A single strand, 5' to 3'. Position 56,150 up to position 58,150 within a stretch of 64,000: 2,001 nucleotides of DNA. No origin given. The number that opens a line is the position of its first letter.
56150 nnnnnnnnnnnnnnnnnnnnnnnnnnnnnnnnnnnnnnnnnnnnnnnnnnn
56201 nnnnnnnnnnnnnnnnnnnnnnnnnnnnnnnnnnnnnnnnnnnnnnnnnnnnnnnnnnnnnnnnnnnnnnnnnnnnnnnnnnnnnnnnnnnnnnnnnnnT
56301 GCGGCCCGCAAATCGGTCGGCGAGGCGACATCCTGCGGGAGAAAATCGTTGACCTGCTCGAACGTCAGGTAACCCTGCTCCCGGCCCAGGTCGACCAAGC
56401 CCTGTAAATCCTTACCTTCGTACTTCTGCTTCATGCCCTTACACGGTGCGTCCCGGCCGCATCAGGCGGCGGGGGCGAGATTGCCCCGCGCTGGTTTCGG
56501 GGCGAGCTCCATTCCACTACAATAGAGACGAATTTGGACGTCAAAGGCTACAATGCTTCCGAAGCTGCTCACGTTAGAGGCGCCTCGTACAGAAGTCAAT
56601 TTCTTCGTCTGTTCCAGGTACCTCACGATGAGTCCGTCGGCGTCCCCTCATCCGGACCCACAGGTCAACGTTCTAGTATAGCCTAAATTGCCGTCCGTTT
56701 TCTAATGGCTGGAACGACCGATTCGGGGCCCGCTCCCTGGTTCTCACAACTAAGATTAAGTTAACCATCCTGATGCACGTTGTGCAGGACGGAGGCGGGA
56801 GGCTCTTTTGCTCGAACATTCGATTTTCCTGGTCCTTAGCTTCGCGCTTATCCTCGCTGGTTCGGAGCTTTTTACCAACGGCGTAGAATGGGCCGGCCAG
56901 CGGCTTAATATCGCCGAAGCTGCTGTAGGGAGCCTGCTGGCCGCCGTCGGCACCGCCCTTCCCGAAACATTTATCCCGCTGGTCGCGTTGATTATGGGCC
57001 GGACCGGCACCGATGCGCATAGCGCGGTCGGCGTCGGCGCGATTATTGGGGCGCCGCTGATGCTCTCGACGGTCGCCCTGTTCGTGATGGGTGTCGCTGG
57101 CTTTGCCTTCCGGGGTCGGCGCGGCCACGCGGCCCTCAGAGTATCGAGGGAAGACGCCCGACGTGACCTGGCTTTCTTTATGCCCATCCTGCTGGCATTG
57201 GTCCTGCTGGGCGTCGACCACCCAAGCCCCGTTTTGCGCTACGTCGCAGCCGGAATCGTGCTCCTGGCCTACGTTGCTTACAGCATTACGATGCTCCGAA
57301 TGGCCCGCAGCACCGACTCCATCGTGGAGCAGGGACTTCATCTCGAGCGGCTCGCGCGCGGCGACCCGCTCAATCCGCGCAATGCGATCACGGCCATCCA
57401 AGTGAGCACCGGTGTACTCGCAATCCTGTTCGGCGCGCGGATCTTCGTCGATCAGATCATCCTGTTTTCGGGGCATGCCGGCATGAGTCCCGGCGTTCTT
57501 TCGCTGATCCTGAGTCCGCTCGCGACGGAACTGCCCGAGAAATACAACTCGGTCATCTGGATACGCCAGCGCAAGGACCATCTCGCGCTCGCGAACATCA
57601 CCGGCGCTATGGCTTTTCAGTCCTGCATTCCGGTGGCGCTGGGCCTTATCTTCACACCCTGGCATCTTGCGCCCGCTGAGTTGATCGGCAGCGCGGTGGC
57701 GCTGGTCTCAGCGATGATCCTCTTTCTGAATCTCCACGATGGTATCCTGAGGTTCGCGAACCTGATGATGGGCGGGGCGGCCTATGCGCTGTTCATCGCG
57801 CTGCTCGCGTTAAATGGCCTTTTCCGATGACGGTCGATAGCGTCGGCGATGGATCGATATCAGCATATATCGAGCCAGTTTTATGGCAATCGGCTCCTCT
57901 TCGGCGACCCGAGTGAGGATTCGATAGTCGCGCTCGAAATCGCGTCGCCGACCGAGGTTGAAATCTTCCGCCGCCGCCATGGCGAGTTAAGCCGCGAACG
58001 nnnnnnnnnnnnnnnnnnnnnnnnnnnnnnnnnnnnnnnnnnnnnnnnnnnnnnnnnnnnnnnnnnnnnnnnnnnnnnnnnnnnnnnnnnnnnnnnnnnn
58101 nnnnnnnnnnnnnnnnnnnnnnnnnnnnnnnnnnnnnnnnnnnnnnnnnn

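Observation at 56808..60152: Family-B DNA polymerase II gene apparently co-transcribed with a Na+/Ca2+-exchanger gene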

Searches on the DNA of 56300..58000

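Call 33: search_rna_families(source=window, start=56300, end=58000, threshold=evalue, max_evalue=1)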
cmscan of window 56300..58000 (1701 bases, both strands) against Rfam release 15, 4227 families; matches with E-value up to 1: 0.
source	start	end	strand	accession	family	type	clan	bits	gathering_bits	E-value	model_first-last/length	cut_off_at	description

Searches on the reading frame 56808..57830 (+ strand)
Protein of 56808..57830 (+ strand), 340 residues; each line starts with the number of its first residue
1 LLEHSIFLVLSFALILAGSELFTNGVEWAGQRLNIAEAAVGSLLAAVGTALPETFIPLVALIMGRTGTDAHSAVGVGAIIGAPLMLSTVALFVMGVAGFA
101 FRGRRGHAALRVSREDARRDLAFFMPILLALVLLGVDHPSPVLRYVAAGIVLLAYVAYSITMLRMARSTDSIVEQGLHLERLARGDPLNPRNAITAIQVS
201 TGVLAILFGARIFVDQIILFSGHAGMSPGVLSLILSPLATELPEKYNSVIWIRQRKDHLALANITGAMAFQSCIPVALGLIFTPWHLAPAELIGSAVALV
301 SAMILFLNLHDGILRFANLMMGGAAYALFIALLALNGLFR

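Call 4: search_protein_families(library=pfam, proteins=[window:56808-57830:+], max_evalue=0.01)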
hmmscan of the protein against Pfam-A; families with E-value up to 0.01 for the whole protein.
window:56808-57830:+ (340 aa): 1 family
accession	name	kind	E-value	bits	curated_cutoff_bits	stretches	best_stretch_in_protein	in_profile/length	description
PF01699.29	Na_Ca_ex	-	1.9e-22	80.3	24.9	2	6-162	4-149/151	Sodium/calcium exchanger protein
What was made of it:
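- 56808..57830 (+): CaCA-family cation/Ca2+ exchanger gene (340 aa). The alpha-repeat signatures are GTALPE (56949-56966) and ATELPE (57522-57539). Pfam Na_Ca_ex hits at 1.9e-22 with two stretches (call 4).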

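Call 5: search_protein_families(library=ncbifam, proteins=[window:56808-57830:+], max_evalue=0.01)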
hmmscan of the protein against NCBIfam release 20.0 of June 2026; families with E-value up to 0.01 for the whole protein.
window:56808-57830:+ (340 aa): 3 families
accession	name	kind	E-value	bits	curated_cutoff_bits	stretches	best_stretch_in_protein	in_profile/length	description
TIGR00367.1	TIGR00367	hypoth_equivalog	2e-22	79.7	179.65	1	6-307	6-286/312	calcium/sodium antiporter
NF008005.0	PRK10734.1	equivalog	7.9e-11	41.7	432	1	5-333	5-313/325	calcium/sodium antiporter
TIGR00927.1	2A1904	subfamily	4.2e-06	24.7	710.1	1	12-163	469-603/1209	K+-dependent Na+/Ca+ exchanger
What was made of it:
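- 56808..57830 (+): TIGR00367 scores below its cut-off (call 5).
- Closest known: NCX_Mj / YrbG-type CaCA exchangers. Different: Distant similarity only: 3e-08 to NCX_Mj, and below the TIGR00367 and YrbG cut-offs (call 5).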

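Call 36: search_solved_structures(query=window:56808-57830:+, max_evalue=0.01, show_alignments=1)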
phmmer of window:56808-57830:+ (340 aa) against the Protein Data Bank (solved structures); distinct sequences matched with E-value up to 0.01: 5.
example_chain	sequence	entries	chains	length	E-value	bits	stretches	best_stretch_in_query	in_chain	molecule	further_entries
5hwx_A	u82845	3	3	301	2.6e-08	36.7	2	8-88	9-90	sodium,calcium exchanger | Uncharacterized membrane protein MJ0091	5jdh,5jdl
5hxc_A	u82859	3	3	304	2.7e-08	36.7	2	8-88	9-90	sodium,calcium exchanger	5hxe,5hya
5hwy_A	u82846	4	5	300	2.7e-08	36.7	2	8-88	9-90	Uncharacterized membrane protein MJ0091 | sodium,calcium exchanger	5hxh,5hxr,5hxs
3v5s_A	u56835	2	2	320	3.4e-08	36.3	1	8-337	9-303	Sodium/Calcium Exchanger | Uncharacterized membrane protein MJ0091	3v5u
5jdf_A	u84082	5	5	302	5.4e-08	35.7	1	8-331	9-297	Uncharacterized membrane protein MJ0091 | sodium-calcium exchanger NCX_Mj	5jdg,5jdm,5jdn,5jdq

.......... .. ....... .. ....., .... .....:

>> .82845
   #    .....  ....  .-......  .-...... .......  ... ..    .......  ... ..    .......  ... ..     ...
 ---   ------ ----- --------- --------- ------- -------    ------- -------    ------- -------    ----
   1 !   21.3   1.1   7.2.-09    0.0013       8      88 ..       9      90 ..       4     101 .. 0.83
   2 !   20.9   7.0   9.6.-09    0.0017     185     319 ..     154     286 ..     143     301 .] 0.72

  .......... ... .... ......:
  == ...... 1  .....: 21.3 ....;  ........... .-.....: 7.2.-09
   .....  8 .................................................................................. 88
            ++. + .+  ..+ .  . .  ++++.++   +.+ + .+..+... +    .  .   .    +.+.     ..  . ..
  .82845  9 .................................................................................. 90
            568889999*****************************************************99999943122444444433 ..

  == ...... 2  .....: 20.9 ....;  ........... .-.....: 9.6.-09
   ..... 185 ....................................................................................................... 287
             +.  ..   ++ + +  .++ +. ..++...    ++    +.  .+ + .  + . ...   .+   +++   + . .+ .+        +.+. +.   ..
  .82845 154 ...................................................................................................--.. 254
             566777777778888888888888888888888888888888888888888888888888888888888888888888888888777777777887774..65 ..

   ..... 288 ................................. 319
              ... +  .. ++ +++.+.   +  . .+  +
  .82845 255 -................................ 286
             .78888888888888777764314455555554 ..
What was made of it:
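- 56808..57830 (+): NCX_Mj is the best solved structure at 3e-08 (call 36).
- On CaCA (Na+/Ca2+ exchanger) superfamily: The protein aligns to NCX_Mj over both halves (call 36).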
